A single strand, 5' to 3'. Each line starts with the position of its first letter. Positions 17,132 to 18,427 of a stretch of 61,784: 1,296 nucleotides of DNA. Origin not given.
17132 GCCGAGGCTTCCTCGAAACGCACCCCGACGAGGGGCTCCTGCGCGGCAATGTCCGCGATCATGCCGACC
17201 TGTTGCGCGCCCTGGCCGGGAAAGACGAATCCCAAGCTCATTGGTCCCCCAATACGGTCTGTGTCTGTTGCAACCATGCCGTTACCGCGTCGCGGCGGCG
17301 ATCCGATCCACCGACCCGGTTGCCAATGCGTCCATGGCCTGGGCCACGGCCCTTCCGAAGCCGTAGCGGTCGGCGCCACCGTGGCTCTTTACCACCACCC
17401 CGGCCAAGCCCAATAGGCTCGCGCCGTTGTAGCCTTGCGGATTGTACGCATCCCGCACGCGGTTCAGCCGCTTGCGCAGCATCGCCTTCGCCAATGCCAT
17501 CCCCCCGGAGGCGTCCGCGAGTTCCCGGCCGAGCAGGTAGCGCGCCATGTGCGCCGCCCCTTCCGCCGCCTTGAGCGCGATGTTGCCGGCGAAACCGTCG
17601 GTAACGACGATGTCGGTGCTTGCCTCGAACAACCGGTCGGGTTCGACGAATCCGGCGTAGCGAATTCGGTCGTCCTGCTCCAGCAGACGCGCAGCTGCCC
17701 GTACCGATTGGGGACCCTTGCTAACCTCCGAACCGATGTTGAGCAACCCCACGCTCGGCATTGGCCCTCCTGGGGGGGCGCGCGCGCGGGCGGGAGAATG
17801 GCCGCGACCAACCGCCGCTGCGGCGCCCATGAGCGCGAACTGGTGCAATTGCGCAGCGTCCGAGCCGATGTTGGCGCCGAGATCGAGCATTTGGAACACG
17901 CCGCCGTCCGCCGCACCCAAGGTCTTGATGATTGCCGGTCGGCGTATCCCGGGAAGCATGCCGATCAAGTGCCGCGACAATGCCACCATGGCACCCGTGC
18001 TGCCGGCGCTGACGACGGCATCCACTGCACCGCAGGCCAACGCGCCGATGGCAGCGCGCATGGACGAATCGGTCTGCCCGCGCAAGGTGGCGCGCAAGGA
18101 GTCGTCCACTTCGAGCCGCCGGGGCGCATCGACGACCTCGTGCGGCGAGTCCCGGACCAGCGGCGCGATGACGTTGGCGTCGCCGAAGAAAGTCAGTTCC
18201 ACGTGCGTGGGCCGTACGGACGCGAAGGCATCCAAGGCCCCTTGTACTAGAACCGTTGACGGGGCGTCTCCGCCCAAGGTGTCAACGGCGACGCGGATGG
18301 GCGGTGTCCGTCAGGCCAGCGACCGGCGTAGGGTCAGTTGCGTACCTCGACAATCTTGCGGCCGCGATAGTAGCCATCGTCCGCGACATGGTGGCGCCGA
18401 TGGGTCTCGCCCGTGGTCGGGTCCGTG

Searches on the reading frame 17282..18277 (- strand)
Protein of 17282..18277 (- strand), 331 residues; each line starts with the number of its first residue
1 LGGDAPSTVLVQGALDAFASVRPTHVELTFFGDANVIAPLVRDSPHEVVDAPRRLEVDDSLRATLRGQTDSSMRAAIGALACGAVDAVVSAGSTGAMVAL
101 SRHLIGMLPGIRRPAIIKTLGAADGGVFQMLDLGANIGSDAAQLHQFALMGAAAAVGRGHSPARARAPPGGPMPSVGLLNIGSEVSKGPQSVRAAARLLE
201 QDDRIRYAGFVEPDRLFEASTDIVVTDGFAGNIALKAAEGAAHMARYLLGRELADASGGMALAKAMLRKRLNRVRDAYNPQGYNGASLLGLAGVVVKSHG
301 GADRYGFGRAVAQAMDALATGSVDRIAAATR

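Call 85: search_protein_families(library=pfam, proteins=[window:17282-18277:-], max_evalue=0.00001)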
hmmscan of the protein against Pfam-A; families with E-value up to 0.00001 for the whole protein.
window:17282-18277:- (331 aa): 1 family
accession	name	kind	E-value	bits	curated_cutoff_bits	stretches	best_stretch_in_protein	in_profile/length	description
PF02504.20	FA_synthesis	-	5.2e-65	220.1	29.1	1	1-322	8-321/324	Fatty acid synthesis protein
